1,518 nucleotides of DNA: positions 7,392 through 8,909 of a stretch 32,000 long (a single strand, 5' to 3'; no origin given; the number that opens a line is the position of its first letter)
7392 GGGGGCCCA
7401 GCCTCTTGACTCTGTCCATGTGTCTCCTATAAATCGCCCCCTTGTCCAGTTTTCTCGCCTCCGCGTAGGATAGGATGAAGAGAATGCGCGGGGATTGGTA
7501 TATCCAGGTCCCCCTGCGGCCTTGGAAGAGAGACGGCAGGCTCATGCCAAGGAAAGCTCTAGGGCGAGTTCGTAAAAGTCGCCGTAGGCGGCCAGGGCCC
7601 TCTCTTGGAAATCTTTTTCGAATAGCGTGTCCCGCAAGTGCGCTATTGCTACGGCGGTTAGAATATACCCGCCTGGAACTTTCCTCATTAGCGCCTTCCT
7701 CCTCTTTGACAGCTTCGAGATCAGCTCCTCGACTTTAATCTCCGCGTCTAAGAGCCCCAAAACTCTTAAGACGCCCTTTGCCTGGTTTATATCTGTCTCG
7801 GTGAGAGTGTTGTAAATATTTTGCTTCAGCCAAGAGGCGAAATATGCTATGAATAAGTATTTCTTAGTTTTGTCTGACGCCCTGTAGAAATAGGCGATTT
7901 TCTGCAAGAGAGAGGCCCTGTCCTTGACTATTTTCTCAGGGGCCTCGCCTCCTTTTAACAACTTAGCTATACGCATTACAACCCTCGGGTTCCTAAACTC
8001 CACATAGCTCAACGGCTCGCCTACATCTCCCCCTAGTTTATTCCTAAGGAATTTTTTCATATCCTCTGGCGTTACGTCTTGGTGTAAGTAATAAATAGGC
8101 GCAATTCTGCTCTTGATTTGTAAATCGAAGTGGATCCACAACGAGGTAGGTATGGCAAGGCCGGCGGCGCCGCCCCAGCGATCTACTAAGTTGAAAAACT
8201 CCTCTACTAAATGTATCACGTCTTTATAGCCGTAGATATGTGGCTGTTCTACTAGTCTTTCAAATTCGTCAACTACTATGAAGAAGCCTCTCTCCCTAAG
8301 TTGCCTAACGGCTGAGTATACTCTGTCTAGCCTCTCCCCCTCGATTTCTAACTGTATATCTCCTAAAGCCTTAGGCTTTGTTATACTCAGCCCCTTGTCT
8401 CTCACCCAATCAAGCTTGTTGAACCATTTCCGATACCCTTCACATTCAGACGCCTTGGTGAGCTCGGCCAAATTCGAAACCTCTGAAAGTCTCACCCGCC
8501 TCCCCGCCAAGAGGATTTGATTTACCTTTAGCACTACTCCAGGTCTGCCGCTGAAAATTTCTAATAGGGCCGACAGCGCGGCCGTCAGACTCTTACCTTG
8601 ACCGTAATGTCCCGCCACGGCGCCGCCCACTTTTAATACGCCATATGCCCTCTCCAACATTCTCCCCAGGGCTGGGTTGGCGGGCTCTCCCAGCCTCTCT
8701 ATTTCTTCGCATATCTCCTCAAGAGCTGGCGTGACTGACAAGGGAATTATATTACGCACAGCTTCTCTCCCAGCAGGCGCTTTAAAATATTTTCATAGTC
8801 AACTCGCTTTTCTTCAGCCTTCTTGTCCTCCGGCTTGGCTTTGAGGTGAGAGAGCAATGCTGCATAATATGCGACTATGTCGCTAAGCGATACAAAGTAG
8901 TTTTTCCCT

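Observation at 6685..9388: Overlapping three-gene operon: possible RNase H-like protein, divergent P-loop ATPase and wHTH/helical protein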

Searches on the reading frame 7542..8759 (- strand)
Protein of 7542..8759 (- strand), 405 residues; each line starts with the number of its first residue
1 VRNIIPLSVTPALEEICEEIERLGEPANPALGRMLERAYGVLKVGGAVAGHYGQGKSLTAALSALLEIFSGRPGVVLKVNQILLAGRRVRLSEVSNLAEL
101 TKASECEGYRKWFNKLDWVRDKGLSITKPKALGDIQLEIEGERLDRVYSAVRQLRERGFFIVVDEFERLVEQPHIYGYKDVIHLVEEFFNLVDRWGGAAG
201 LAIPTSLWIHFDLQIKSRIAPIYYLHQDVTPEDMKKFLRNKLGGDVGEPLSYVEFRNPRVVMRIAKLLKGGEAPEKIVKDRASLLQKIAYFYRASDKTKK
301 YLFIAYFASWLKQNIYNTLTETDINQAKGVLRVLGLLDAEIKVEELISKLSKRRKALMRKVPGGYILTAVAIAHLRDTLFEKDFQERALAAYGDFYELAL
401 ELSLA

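Call 3: search_protein_families(library=pfam, proteins=[window:7542-8759:-], max_evalue=1)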
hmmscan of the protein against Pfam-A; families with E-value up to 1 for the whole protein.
window:7542-8759:- (405 aa): 0 families

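Call 4: search_protein_families(library=padloc, proteins=[window:7542-8759:-], max_evalue=1)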
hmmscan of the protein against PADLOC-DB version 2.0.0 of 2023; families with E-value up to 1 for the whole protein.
window:7542-8759:- (405 aa): 1 family
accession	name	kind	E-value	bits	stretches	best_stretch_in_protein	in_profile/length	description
PDLC04985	PDC-S27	-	0.0047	13.9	1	123-223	66-163/484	-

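Call 5: search_protein_families(library=ncbifam, proteins=[window:7542-8759:-], max_evalue=1)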
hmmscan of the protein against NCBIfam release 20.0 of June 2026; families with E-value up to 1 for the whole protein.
window:7542-8759:- (405 aa): 1 family
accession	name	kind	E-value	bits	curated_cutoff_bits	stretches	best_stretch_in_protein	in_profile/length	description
NF041092.1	beta-fruc_BfrA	equivalog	0.018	13.8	900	1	256-367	209-317/433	beta-fructosidase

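Call 11: search_solved_structures(query=window:7542-8759:-, max_evalue=10)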
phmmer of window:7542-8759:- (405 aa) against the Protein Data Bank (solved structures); distinct sequences matched with E-value up to 10: 1.
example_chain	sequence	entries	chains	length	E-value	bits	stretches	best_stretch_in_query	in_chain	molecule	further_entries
6m6t_A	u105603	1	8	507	1.4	11.2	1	76-127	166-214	4-alpha-glucanotransferase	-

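Call 13: search_protein_families(library=phrogs, proteins=[window:7542-8759:-], max_evalue=1)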
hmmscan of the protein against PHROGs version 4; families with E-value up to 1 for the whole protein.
window:7542-8759:- (405 aa): 1 family
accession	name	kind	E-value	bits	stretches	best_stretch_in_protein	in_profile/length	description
phrog_16190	-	unknown function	0.13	13.3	1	171-200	103-132/149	-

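Call 14: find_homologous_proteins(query=window:7542-8759:-, max_evalue=0.001)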
Query window:7542-8759:- (405 aa): 3 proteins with E <= 0.001 among 8000 candidates.
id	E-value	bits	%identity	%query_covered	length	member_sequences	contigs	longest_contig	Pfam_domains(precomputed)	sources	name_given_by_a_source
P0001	3.4e-264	894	100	100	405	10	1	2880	-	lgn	-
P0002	1.3e-148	513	59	99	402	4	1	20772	-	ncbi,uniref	ncbi:hypothetical protein [Pyrobaculum sp.]|uniref:hypothetical protein n=1 Tax=Pyrobaculum sp. TaxI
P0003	3.8e-131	456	59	87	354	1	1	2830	-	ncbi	ncbi:MAG: hypothetical protein ACP5MH_10630, partial [Thermoproteus sp.]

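Call 15: find_encoding_contigs(protein=P0002, flank=10000)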
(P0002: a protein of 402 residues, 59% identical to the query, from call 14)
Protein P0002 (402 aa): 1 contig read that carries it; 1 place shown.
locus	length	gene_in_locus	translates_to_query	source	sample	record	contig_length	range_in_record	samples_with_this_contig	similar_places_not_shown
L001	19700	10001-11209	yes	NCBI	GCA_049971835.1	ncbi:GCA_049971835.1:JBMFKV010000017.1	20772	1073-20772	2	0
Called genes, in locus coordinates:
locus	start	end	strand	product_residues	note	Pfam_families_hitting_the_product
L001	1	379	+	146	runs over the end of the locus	PF05168:HEPN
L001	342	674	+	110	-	PF01909:NTP_transf_2, PF18765:Polbeta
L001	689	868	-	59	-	-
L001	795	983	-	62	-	-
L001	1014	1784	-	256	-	PF01061:ABC2_membrane, PF12730:ABC2_membrane_4 (weak), PF12698:ABC2_membrane_3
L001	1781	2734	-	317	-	PF00005:ABC_tran, PF13304:AAA_21 (weak), PF13732:DrrA1-3_C (weak)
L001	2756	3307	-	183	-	-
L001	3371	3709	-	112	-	PF01978:TrmB (weak)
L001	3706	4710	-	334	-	PF01145:Band_7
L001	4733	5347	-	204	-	PF05175:MTS, PF06325:PrmA, PF01170:UPF0020 (weak), PF13649:Methyltransf_25, PF13847:Methyltransf_31, PF08241:Methyltransf_11, PF08242:Methyltransf_12 (weak)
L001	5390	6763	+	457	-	PF00291:PALP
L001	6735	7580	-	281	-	PF13489:Methyltransf_23 (weak)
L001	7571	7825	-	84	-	-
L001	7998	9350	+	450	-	-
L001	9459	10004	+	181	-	-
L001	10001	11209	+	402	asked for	-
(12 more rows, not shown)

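Call 16: find_encoding_contigs(protein=P0003, flank=10000)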
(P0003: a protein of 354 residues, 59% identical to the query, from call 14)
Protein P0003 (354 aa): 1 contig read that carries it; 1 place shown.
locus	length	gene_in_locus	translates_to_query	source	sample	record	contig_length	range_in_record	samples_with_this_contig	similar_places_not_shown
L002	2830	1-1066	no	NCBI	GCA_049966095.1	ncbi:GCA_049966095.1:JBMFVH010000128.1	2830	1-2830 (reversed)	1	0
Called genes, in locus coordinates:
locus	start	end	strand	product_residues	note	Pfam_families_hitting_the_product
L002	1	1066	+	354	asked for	?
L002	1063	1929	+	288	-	-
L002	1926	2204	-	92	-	-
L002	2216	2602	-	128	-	-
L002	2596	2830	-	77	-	?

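Call 17: find_encoding_contigs(protein=P0001, flank=10000)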
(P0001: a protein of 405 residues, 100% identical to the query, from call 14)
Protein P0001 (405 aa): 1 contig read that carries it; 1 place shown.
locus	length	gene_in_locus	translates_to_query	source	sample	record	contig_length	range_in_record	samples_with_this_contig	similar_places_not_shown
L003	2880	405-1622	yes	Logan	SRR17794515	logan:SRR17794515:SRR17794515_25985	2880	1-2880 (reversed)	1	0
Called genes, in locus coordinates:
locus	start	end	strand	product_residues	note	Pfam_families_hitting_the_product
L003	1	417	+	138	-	?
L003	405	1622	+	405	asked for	-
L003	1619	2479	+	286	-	-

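Call 37: search_solved_structures(query=A6, max_evalue=10)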
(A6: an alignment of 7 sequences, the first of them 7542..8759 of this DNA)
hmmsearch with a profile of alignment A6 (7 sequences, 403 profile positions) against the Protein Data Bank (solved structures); distinct sequences matched with E-value up to 10: 2.
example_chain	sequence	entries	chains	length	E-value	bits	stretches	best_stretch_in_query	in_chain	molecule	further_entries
9wm0_A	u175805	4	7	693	0.34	13.1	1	46-84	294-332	ATP-dependent DNA helicase RecG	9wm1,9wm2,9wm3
8wrf_A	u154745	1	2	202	0.52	12.5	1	158-191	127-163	Probable transcriptional regulator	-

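Call 41: search_protein_families(library=pfam, alignment_id=A6, max_evalue=1)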
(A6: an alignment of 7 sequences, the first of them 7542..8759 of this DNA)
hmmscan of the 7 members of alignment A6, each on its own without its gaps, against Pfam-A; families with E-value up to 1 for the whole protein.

A. member 1, window:7542-8759:- (405 aa): 0 families

B. families by the number of members that match (of 7 scanned): 10 families
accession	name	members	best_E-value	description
PF07517.20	SecA_DEAD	3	0.067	SecA DEAD-like domain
PF13401.12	AAA_22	2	0.0002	AAA domain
PF00270.35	DEAD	2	0.016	DEAD/DEAH box helicase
PF10923.14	BrxC_BrxD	1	0.018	BREX system ATP-binding protein BrxC/D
PF13191.12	AAA_16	1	0.018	AAA ATPase domain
PF10363.15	RTP1_C1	1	0.075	Required for nuclear transport of RNA pol II C-terminus 1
PF17763.6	Asparaginase_C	1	0.093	Glutaminase/Asparaginase C-terminal domain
PF01863.23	YgjP-like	1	0.11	YgjP-like, metallopeptidase domain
PF17191.10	RecG_wedge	1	0.17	RecG wedge domain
PF13833.12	EF-hand_8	1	0.2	EF-hand domain pair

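Call 46: find_related_loci(query=A6, collection=genome_contigs, flank=8000)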
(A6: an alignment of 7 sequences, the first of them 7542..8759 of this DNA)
Query A6 (405 aa) in genome_contigs; peptide patterns used: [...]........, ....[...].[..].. (x = any residue, [..] = any of these).
142 stretches matched a pattern; 1 encode a relative of the query (tblastn E <= 1e-3); 1 distinct loci.
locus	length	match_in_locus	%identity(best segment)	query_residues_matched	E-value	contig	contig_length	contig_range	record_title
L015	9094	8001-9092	42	4-374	9e-74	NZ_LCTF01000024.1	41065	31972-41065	Caldivirga sp. MU80 contig_52, whole genome shotgun sequence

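Call 47: find_related_loci(query=A6, collection=viral_contigs, flank=8000)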
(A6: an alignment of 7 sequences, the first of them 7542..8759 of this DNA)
Query A6 (405 aa) in viral_contigs; peptide patterns used: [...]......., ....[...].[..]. (x = any residue, [..] = any of these).
31 stretches matched a pattern, but none encodes a relative of the query by tblastn (E <= 1e-3).

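Call 49: search_protein_representatives(alignment_id=A3)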
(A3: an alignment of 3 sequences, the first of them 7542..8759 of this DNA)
Query: 3 sequences, 402 profile positions. Proteins with E-value up to 0.001 (for the whole library): 19; up to 1e-10: 15; up to 1e-30: 11. The best 19 are listed.
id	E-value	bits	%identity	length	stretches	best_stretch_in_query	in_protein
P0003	9.3e-223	755.6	-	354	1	49-402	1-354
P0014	1.1e-98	347.0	-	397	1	2-395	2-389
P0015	1.6e-84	300.4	-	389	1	2-386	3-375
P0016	4.9e-50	186.8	-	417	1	5-349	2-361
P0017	9.1e-50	185.9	-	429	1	8-400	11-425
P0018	3.4e-47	177.5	-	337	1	9-315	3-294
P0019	5.8e-43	163.5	-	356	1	12-353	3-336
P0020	4.6e-42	160.6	-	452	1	2-388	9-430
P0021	1.2e-40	155.9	-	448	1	5-324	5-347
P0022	3.2e-40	154.5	-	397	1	39-381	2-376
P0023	1.5e-37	145.7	-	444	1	5-389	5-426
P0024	2.5e-29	118.6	-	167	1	226-398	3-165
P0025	1.6e-25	106.1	-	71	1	139-196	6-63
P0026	8.4e-23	97.1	-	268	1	21-235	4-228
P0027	7.8e-16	74.2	-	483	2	8-78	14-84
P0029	1.1e-06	44.1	-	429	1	5-222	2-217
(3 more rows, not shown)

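Call 50: search_protein_families(library=pfam, proteins=[P0014, P0016, P0017, P0019, P0020, P0021, P0022, P0023, P0027, P0029], max_evalue=0.1)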
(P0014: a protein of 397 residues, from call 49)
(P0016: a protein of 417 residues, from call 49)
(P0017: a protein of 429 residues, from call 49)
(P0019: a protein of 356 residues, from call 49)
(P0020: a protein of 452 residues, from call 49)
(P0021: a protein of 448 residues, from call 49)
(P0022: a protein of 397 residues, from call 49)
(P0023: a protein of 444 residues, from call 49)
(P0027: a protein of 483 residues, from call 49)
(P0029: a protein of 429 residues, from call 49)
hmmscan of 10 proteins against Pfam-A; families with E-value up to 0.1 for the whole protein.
P0014 (397 aa): 0 families

P0016 (417 aa): 3 families
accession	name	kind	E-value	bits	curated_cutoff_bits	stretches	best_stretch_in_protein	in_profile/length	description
PF13191.12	AAA_16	-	0.0042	18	32.6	1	40-169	27-144/167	AAA ATPase domain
PF13401.12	AAA_22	-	0.0051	17.6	27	1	40-193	8-109/130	AAA domain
PF01637.24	ATPase_2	-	0.056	13.7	33.2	0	42-194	25-141/225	ATPase domain predominantly from Archaea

P0017 (429 aa): 1 family
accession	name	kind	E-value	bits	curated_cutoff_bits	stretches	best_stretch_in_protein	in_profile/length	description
PF13401.12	AAA_22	-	0.036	14.8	27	0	46-193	8-108/130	AAA domain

P0019 (356 aa): 0 families

P0020 (452 aa): 2 families
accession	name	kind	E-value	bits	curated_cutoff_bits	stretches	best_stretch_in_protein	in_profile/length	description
PF15301.11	SLAIN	-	0.03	14.2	27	1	216-239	122-145/429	SLAIN motif-containing family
PF13401.12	AAA_22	-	0.073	13.8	27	0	165-228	72-128/130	AAA domain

P0021 (448 aa): 2 families
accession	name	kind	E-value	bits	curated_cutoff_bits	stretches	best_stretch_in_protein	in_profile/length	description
PF13191.12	AAA_16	-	0.069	14.1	32.6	0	44-141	28-124/167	AAA ATPase domain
PF13401.12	AAA_22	-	0.081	13.7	27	0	149-221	65-130/130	AAA domain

P0022 (397 aa): 2 families
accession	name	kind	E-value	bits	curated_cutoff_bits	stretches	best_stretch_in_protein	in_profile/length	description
PF00270.35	DEAD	-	0.0025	18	26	1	13-143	24-132/167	DEAD/DEAH box helicase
PF13401.12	AAA_22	-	0.0031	18.3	27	1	10-173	12-121/130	AAA domain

P0023 (444 aa): 4 families
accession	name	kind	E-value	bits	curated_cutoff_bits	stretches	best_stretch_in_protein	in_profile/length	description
PF21542.2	TetR_C_42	-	0.001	19.8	27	1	217-298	6-77/101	Tetracyclin repressor-like, C-terminal domain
PF10923.14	BrxC_BrxD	-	0.007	15.8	22.2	1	28-144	34-153/414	BREX system ATP-binding protein BrxC/D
PF15023.12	DUF4523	-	0.011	16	27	1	93-139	66-112/166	Protein of unknown function (DUF4523)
PF13401.12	AAA_22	-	0.03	15.1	27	0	157-221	73-130/130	AAA domain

P0027 (483 aa): 3 families
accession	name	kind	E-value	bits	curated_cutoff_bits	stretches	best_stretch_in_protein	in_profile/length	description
PF24744.1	CARF-assoc_HTH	-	0.036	14.5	27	1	399-437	5-43/55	CARF-associated HTH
PF09384.15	UTP15_C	-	0.084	13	33.1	0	108-132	63-87/147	UTP15 C terminal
PF15603.11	Imm74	-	0.086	13.4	27.1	0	391-414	52-75/80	Immunity protein 74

P0029 (429 aa): 7 families
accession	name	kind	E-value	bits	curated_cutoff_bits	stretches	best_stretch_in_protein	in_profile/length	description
PF13401.12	AAA_22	-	0.001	19.9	27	1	42-201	6-130/130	AAA domain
PF05621.17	TniB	-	0.0032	17.4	22.4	1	145-213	118-181/189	Bacterial TniB protein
PF01637.24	ATPase_2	-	0.012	15.9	33.2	1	40-184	19-142/225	ATPase domain predominantly from Archaea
PF20720.3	nSTAND3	-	0.012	15.7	27.2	1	44-82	20-57/155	Novel STAND NTPase 3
PF00308.24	Bac_DnaA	-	0.035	14.7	23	0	20-57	14-50/162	Bacterial DnaA ATPAse domain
PF24883.2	NPHP3_N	-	0.047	14.3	24.8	0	44-155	25-133/164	Nephrocystin 3, N-terminal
PF13191.12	AAA_16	-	0.094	13.6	32.6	0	35-156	18-142/167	AAA ATPase domain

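Call 54: find_related_loci(query=A9, collection=metagenome_contigs, flank=6000)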
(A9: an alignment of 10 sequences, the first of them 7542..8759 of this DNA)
Query A9 (405 aa) in metagenome_contigs; peptide patterns used: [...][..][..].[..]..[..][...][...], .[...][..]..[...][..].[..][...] (x = any residue, [..] = any of these).
560 stretches matched a pattern; 9 encode a relative of the query (tblastn E <= 1e-3); 9 distinct loci.
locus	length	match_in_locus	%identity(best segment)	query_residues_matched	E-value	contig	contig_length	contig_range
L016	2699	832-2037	60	4-405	2e-169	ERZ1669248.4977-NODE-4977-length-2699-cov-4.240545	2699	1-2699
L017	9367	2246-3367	42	4-385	2e-76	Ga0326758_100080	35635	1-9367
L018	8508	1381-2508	41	4-386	7e-75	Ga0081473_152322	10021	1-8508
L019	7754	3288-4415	41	4-386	7e-75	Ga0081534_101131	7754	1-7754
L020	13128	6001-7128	41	4-386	8e-75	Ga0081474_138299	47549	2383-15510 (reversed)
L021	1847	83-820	42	135-386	1e-54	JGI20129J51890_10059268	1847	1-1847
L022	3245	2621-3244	42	4-210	6e-38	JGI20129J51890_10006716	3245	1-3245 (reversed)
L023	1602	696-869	78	142-199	5e-27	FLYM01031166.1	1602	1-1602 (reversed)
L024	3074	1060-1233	78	142-199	8e-27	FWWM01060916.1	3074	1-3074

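Call 65: search_protein_families(library=padloc, alignment_id=A8, max_evalue=0.1)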
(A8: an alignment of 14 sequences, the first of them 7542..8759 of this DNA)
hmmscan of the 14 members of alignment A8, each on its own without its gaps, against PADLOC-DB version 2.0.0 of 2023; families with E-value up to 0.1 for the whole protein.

A. member 1, window:7542-8759:- (405 aa): 1 family
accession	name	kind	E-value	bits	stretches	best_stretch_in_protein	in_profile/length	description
PDLC04985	PDC-S27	-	0.0047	13.9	1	123-223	66-163/484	-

B. families by the number of members that match (of 14 scanned): 11 families
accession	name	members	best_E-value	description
PDLC02779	SspC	2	0.0011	SspC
PDLC04985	PDC-S27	2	0.0047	-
PDLC02336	AbiLi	1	0.00039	AbiLi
PDLC02780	SspC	1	0.0019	SspC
PDLC02494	BrxD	1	0.0077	BrxD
PDLC01364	Cas8a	1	0.014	CAS-I-A; effector_LS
PDLC02636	DrmE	1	0.019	DrmE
PDLC02770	SspC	1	0.029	SspC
PDLC01643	Cas8a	1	0.041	CAS-I-A; effector_LS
PDLC02920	HEAT-ARM_XIII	1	0.053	-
PDLC04140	mad8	1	0.056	mads_8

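Call 80: search_solved_structures(query=A8, max_evalue=10, show_alignments=2)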
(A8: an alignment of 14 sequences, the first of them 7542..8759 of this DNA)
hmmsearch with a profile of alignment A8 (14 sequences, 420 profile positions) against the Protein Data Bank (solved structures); distinct sequences matched with E-value up to 10: 30.
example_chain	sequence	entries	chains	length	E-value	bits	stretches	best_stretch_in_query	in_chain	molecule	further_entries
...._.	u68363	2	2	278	0.047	16.1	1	299-363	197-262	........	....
4aw9_A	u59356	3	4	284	0.048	16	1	299-363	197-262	LEGUMAIN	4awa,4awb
6c2u_A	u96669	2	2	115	0.073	15.5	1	42-80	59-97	phosphate-loop protein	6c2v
4fgu_A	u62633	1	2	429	0.077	15.4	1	299-363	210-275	Legumain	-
7fqh_A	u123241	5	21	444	0.083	15.3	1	299-363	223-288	Legumain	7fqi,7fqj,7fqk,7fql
5lu8_A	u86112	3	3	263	0.09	15.2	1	298-360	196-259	Legumain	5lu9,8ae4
8ae5_A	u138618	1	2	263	0.1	15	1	298-360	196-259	Legumain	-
5lua_A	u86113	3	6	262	0.1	15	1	298-359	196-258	Legumain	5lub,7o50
9wm0_A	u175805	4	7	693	0.1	15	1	43-83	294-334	ATP-dependent DNA helicase RecG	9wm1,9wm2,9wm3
4xgc_D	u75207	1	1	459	0.14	14.6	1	43-100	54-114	Origin recognition complex subunit 4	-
7jgr_D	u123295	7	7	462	0.14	14.5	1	43-100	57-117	Origin recognition complex subunit 4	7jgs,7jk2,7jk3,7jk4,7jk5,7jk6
2ng1_A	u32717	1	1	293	0.16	14.3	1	44-82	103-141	SIGNAL SEQUENCE RECOGNITION PROTEIN FFH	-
1ffh_A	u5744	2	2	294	0.16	14.3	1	44-82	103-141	FFH | SIGNAL RECOGNITION PARTICLE PROTEIN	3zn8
2c03_A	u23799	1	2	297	0.16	14.3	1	44-82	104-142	SIGNAL RECOGNITION PARTICLE PROTEIN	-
1rj9_B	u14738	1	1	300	0.17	14.3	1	44-82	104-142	Signal recognition particle protein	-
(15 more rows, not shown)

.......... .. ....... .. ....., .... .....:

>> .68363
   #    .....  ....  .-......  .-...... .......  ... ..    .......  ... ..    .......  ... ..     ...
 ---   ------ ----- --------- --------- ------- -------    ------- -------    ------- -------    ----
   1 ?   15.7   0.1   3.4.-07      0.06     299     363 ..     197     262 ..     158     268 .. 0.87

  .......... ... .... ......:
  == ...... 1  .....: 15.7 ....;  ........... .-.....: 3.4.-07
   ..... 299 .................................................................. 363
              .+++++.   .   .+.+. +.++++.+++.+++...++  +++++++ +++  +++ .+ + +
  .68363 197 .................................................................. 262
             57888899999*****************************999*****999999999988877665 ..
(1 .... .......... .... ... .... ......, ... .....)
